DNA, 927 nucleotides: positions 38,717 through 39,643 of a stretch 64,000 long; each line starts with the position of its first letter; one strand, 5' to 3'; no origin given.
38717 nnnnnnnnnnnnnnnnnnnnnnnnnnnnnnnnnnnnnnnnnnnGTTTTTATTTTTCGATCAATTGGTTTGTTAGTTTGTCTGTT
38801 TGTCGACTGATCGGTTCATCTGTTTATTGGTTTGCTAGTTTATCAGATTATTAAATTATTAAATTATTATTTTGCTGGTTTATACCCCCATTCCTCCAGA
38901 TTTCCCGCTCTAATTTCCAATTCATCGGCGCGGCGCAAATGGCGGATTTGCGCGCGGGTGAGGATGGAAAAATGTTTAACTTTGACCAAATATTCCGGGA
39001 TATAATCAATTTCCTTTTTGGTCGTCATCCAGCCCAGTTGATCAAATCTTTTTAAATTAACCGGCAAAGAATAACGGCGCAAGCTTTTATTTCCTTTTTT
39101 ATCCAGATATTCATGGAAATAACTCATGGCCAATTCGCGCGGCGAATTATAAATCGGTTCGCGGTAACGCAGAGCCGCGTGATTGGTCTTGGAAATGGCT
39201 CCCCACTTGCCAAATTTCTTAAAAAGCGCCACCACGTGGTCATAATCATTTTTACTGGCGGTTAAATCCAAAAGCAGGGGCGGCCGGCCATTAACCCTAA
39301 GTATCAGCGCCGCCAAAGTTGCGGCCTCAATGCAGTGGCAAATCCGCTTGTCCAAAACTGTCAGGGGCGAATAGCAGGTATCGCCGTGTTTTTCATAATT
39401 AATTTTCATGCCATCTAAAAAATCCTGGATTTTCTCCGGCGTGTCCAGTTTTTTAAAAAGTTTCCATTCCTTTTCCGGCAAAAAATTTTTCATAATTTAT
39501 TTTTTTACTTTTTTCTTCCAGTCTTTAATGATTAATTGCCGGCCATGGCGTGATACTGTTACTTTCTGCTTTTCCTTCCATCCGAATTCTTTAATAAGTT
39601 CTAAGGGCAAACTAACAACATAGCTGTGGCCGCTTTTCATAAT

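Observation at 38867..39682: AbrB/MazE-like small DNA-binding protein immediately upstream of a 208-aa protein with a Cys-protease-like motif: candidate toxin-antitoxin or regulated effector pair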

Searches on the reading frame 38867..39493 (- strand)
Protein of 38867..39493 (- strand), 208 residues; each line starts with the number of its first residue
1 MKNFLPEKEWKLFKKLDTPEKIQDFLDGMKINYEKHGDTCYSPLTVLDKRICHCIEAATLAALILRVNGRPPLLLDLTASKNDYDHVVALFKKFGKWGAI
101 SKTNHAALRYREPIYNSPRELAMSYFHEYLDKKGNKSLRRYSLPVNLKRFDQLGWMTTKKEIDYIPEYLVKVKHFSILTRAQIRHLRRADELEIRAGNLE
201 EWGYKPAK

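Call 3: search_protein_families(library=pfam, proteins=[window:38867-39493:-], max_evalue=1)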
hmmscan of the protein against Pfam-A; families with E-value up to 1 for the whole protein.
window:38867-39493:- (208 aa): 3 families
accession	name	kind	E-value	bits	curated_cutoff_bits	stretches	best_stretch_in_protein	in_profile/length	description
PF01841.26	Transglut_core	-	0.017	15.8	23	1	22-71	21-71/108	Transglutaminase-like superfamily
PF04473.18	DUF553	-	0.025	14.5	20.5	1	30-91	31-102/140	Transglutaminase-like domain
PF14822.12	Vasohibin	-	0.15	11.8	24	1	70-133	131-194/245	Vasohibin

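Call 4: search_protein_families(library=ncbifam, proteins=[window:38867-39493:-], max_evalue=1)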
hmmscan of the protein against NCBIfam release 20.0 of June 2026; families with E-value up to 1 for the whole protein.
window:38867-39493:- (208 aa): 0 families

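Call 5: search_protein_families(library=padloc, proteins=[window:38867-39493:-], max_evalue=1)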
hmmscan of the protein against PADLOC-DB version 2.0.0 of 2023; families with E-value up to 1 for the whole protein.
window:38867-39493:- (208 aa): 0 families
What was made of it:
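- It has no PADLOC match (call 5).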

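Call 6: find_homologous_proteins(query=window:38867-39493:-)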
Query window:38867-39493:- (208 aa): 6793 proteins with E <= 0.001 among 7008 candidates; the best 120 are listed.
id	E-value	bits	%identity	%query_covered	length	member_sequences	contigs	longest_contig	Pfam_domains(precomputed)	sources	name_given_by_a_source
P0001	7.2e-139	479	100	100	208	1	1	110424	-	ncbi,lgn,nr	ncbi:MAG: hypothetical protein PHT40_01810 [Patescibacteria group bacterium]|nr:hypothetical protein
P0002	1.6e-117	409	85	100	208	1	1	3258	-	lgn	-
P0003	5.6e-114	397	88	95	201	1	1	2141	-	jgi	jgi:hypothetical protein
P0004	4.2e-109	381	83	97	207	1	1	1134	-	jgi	jgi:hypothetical protein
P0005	2.1e-98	346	73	97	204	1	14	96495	-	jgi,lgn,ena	jgi:hypothetical protein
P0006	3.3e-98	346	73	97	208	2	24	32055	-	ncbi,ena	-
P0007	1.6e-97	344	75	97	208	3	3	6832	-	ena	-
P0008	1.7e-97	343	75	96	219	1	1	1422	-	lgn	-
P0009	2.0e-97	343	75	97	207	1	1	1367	-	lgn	-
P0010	4.0e-97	342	74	97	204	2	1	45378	-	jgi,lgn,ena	-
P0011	5.0e-97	342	74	95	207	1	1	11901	-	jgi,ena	-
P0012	5.6e-97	342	77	89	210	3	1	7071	-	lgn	-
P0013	1.6e-96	340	76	89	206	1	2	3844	-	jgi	jgi:hypothetical protein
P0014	3.9e-96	339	73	97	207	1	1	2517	-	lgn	-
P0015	7.7e-96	338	72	97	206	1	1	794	-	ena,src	-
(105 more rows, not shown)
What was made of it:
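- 38867..39493 (-): Gene for a 208-aa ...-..-family (vasohibin-like, transglutaminase-like) cysteine protease. 6,793 homologues (call 6).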

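Call 7: search_solved_structures(query=window:38867-39493:-, max_evalue=10, show_alignments=2)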
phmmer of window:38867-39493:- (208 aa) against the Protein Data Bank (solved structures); distinct sequences matched with E-value up to 10: 18.
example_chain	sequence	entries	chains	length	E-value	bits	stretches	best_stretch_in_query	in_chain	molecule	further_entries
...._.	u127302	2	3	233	3.5e-54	187.1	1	4-203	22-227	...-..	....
7pjo_AAA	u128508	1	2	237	3.7e-54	187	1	4-203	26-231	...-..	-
9b4r_A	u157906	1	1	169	0.13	15.3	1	7-100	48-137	Ras-related protein M-Ras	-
9b4t_B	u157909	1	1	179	0.16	15.1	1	7-100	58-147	Ras-related protein M-Ras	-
9mez_A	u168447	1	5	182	0.16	15.1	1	7-100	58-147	Ras-related protein M-Ras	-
9c1a_A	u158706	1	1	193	0.19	14.9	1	7-100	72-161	Ras-related protein M-Ras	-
7sd0_B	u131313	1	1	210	0.2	14.8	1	7-100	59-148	Ras-related protein M-Ras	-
7tvf_E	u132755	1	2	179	0.2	14.8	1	7-100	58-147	Ras-related protein M-Ras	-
7upi_A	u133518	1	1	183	0.21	14.7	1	7-100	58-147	Ras-related protein M-Ras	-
7txh_A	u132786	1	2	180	0.21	14.7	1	7-100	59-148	Ras-related protein M-Ras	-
9c1b_A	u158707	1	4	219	0.22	14.6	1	7-100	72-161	Ras-related protein M-Ras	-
8snb_9R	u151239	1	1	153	0.47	13.5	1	144-170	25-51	CFAP68(UPF0686, C11orf1)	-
1x1r_A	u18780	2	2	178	0.48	13.5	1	7-99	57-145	Ras-related protein M-Ras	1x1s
3pir_A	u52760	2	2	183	0.5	13.4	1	7-99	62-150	Ras-related protein M-Ras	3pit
3kkp_A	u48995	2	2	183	0.51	13.4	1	7-99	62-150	Ras-related protein M-Ras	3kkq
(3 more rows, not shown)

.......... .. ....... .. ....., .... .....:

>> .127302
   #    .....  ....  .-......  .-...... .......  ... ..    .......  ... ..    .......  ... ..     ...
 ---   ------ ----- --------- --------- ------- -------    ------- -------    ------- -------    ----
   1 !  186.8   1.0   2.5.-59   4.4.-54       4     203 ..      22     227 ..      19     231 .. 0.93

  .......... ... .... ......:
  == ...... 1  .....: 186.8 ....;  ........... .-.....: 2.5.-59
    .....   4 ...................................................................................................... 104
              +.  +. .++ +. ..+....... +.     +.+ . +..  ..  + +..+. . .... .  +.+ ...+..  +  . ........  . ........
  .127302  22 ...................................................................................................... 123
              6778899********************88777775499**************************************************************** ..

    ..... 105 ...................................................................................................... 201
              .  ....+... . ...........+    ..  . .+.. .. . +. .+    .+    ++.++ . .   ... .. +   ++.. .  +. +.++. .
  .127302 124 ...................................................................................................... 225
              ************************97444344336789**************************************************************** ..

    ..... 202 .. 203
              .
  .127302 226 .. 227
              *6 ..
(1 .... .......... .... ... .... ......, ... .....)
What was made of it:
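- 38867..39493 (-): phmmer against PDB: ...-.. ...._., E = 3.5e-54, residues 4-203 (call 7).
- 39332..39334 (-): Codon of Cys54, the predicted catalytic nucleophile (equivalent to Cys61 of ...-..). Aligned with the Cys of 'AHC' in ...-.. (call 7).
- On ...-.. / vasohibin-like cysteine protease family: phmmer against PDB: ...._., E = 3.5e-54, 187 bits, query residues 4-203 (call 7).
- PDB match to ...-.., E = 3.5e-54 (call 7).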

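Call 20: find_related_loci(query=A1, collection=genome_contigs, flank=3000)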
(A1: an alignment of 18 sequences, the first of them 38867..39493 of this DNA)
Query A1 (208 aa) in genome_contigs; peptide patterns used: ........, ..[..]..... (x = any residue, [..] = any of these).
600 stretches matched a pattern (row limit reached: there are more); 593 encode a relative of the query (tblastn E <= 1e-3); the best 80 are kept; 80 distinct loci.
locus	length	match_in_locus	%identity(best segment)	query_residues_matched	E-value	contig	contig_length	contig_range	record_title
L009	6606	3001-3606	73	1-202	9e-104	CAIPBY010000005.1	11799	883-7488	MAG: Candidatus Buchananbacteria bacterium isolate MJ120702A_bin-902 genome assembly, contig: bin-902:005/101, whole gen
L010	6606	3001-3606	75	1-202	7e-102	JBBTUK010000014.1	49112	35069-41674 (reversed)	MAG: Patescibacteria group bacterium isolate H41-bin156_1 H41_bin156_1_000000000014, whole genome shotgun sequence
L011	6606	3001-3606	70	1-202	1e-95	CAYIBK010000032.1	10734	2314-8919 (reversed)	MAG TPA_asm: uncultured Gammaproteobacteria bacterium isolate ERP119705_co19_912 genome assembly, contig: NODE_6460_leng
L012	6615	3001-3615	66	1-205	3e-93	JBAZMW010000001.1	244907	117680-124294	MAG: Patescibacteria group bacterium isolate SO_2017_LW4_52 scaffold_140_c1_LW137-91_2017, whole genome shotgun sequence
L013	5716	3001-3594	66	5-202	1e-92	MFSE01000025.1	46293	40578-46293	MAG: Candidatus Moranbacteria bacterium RIFOXYA12_FULL_35_19 rifixya3_full_scaffold_632, whole genome shotgun sequence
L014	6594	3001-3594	67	5-202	4e-92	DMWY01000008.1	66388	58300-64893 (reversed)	MAG TPA_asm: Candidatus Moraniibacteriota bacterium isolate UBA12116 contig_225, whole genome shotgun sequence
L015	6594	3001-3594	66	5-202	4e-92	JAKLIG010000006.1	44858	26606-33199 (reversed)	MAG: Patescibacteria group bacterium isolate RA.bin81 RA.bin81_6, whole genome shotgun sequence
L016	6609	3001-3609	66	1-202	2e-91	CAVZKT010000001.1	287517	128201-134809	MAG: Candidatus Moranbacteria bacterium isolate MFD04408.bin.2.190 genome assembly, contig: contig_29571, whole genome s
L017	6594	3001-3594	72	5-202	4e-91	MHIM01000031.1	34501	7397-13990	MAG: Candidatus Buchananbacteria bacterium RIFCSPLOWO2_01_FULL_39_33 rifcsplowo2_01_scaffold_6027, whole genome shotgun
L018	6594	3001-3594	67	5-202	3e-91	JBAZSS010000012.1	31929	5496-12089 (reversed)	MAG: Parcubacteria group bacterium isolate SO_2017_GW1_179 NODE_6084_length_31929_cov_1.091189_OW334_2017, whole genome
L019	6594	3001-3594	68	5-202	4e-90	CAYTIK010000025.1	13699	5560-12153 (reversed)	MAG TPA_asm: uncultured Bdellovibrionales bacterium isolate SRP062349_co5_330 genome assembly, contig: NODE_1698_length_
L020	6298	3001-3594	67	5-202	3e-89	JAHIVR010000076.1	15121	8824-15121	MAG: Nanoarchaeota archaeon isolate MM_PC_MetaG.mb.88 MM_PC_MetaG.mb.88_k141_791105, whole genome shotgun sequence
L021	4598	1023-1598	70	11-202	3e-88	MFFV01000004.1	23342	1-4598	MAG: Candidatus Falkowbacteria bacterium RIFCSPLOWO2_02_FULL_45_15 rifcsplowo2_02_scaffold_11697, whole genome shotgun s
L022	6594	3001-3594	64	5-202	1e-87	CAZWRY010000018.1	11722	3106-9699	MAG TPA_asm: uncultured Bdellovibrionales bacterium isolate binchicken_co27_254 genome assembly, contig: NODE_9717_lengt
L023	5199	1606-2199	66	5-202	3e-86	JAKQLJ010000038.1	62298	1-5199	MAG: bacterium isolate USDV_maxbin.175 k141_1070973, whole genome shotgun sequence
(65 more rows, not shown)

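Call 26: search_protein_families(library=pfam, alignment_id=A2, max_evalue=0.001)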
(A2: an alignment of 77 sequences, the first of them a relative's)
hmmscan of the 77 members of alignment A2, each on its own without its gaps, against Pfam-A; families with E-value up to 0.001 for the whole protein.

A. member 1, L009:1194-2930:+ (578 aa): 2 families
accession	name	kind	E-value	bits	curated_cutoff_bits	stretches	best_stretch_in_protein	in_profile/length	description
PF10102.14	DUF2341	-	1.3e-13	51.6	23.4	1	73-145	2-74/84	Domain of unknown function (DUF2341)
PF01471.23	PG_binding_1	-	7.2e-10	39.3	23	1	513-573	3-54/57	Putative peptidoglycan binding domain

B. families by the number of members that match (of 77 scanned): 83 families (the first 25 are shown)
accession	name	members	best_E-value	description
PF03773.19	ArsP_1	3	5.4e-79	Predicted permease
PF00091.31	Tubulin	3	6e-50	Tubulin/FtsZ family, GTPase domain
PF14622.11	Ribonucleas_3_3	3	4e-38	Ribonuclease-III-like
PF12327.13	FtsZ_C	3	8.4e-35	FtsZ family, C-terminal domain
PF00636.31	Ribonuclease_3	3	2.2e-28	Ribonuclease III domain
PF00590.25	TP_methylase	3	1.9e-18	Tetrapyrrole (Corrin/Porphyrin) Methylases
PF00035.32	dsrm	3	3.2e-14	Double-stranded RNA binding motif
PF22935.1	RM44_endonuclase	3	1.2e-05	Large ribosomal subunit protein mL44, endonuclease domain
PF01371.25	Trp_repressor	2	4.3e-24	Trp repressor protein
PF00437.27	T2SSE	1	1.1e-123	Type II/IV secretion system protein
PF01916.23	DS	1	6.1e-114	Deoxyhypusine synthase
PF13200.12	DUF4015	1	4.7e-81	Putative glycosyl hydrolase domain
PF03054.22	tRNA_Me_trans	1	2.4e-64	tRNA methyl transferase HUP domain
PF00912.28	Transgly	1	8.5e-60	Transglycosylase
PF01018.28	GTP1_OBG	1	1.4e-54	GTP1/OBG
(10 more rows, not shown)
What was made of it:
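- The protease is a broadly conserved, slowly evolving family with housekeeping-like neighbours elsewhere, such as FtsZ, RNase III, Obg, tRNA methyltransferase and PBPs (call 26).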

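Call 57: search_protein_representatives(protein=window:38867-39493:-)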
Query: 208 residues. Proteins with E-value up to 0.001 (for the whole library): 1200; up to 1e-10: 678; up to 1e-30: 140. The best 150 are listed.
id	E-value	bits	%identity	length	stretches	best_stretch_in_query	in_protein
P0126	3.8e-65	236.0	53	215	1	8-200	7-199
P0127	1.3e-64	234.3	54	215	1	6-205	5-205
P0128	2.9e-62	226.6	52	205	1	7-202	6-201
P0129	7.8e-58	212.2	53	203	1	6-202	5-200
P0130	3.6e-56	206.7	51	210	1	5-203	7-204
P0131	4.9e-56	206.3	53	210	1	11-202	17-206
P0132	2.0e-54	201.0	48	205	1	6-199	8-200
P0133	2.0e-53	197.7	49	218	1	6-205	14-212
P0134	3.0e-52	193.9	48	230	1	8-202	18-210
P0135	1.1e-51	192.0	49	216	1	6-203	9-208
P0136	1.3e-51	191.9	67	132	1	8-136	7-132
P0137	2.6e-50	187.6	47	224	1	6-202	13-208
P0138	8.9e-50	185.8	46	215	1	8-203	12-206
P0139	1.3e-49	185.3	44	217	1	2-203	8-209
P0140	1.4e-49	185.1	47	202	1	7-200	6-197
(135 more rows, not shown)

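Call 58: find_encoding_contigs(protein=P0003, flank=2500, max_places=2)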
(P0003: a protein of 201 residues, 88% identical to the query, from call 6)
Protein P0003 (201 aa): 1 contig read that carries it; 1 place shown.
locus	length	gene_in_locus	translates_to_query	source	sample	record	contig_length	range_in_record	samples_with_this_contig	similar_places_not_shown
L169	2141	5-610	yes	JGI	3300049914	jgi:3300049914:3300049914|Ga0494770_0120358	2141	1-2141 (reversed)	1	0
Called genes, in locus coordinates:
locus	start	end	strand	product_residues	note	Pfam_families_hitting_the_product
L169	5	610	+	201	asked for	-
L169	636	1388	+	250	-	PF12705:PDDEXK_1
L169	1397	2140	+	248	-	?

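Call 59: find_encoding_contigs(protein=P0004, flank=2500, max_places=2)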
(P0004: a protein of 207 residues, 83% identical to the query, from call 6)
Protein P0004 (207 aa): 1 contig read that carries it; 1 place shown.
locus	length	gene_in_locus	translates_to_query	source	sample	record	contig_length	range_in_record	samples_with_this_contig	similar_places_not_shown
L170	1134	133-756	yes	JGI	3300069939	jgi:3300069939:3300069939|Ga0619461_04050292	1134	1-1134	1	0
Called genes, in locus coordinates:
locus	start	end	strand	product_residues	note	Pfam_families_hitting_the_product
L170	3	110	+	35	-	?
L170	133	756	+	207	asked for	-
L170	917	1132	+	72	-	?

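Call 60: find_encoding_contigs(protein=P0005, flank=3000, max_places=3)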
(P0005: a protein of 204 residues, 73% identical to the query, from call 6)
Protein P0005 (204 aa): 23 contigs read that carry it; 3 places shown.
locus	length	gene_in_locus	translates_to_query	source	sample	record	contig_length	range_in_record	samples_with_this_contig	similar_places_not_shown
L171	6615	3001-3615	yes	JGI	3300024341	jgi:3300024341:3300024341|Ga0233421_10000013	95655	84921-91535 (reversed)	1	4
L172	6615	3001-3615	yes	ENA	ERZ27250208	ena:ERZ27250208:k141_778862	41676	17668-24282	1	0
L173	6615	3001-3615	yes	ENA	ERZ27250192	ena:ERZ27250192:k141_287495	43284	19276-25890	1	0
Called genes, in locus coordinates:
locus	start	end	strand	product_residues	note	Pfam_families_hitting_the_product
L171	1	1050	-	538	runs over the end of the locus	PF18962:Por_Secre_tail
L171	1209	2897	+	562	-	PF04055:Radical_SAM, PF16199:Radical_SAM_C, PF13673:Acetyltransf_10 (weak)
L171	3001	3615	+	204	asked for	-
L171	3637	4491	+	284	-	PF05822:UMPH-1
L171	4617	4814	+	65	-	PF18893:DUF5652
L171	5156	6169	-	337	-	PF04536:TPM_phosphatase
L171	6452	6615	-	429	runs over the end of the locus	PF04055:Radical_SAM, PF13186:SPASM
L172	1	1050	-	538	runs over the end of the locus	PF18962:Por_Secre_tail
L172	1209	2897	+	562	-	PF04055:Radical_SAM, PF16199:Radical_SAM_C, PF13673:Acetyltransf_10 (weak)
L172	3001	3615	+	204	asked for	-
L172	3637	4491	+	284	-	PF05822:UMPH-1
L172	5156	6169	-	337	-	PF04536:TPM_phosphatase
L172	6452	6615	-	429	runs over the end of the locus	PF04055:Radical_SAM, PF13186:SPASM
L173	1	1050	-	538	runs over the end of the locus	PF18962:Por_Secre_tail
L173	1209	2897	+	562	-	PF04055:Radical_SAM, PF16199:Radical_SAM_C, PF13673:Acetyltransf_10 (weak)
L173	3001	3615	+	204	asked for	-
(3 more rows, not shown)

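Call 61: find_encoding_contigs(protein=P0007, flank=3000, max_places=2)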
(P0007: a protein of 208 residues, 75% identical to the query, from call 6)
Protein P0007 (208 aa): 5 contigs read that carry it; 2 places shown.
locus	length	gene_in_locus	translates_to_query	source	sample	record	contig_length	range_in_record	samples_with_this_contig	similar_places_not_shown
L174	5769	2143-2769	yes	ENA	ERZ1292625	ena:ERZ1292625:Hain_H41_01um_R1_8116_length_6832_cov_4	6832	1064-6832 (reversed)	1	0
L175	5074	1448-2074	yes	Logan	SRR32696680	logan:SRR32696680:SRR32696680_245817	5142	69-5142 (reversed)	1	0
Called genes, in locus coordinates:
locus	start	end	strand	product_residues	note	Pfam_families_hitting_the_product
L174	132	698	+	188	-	PF02777:Sod_Fe_C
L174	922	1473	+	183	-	PF00561:Abhydrolase_1 (faint), PF06821:Ser_hydrolase, PF12697:Abhydrolase_6 (weak)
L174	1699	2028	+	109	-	-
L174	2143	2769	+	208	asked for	-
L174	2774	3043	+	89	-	PF01541:GIY-YIG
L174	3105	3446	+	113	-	-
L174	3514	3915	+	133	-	PF07883:Cupin_2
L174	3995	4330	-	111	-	-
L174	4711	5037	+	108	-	-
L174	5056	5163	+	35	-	-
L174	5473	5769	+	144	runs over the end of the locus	PF02381:MraZ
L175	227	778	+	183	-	PF00561:Abhydrolase_1 (faint), PF06821:Ser_hydrolase, PF12697:Abhydrolase_6 (weak)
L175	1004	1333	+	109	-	-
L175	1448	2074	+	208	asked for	-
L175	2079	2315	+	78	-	PF01541:GIY-YIG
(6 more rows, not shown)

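Call 79: find_related_loci(query=A1, collection=viral_contigs, flank=2500)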
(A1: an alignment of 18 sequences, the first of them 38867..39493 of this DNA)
Query A1 (208 aa) in viral_contigs; peptide patterns used: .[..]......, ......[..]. (x = any residue, [..] = any of these).
23 stretches matched a pattern, but none encodes a relative of the query by tblastn (E <= 1e-3).
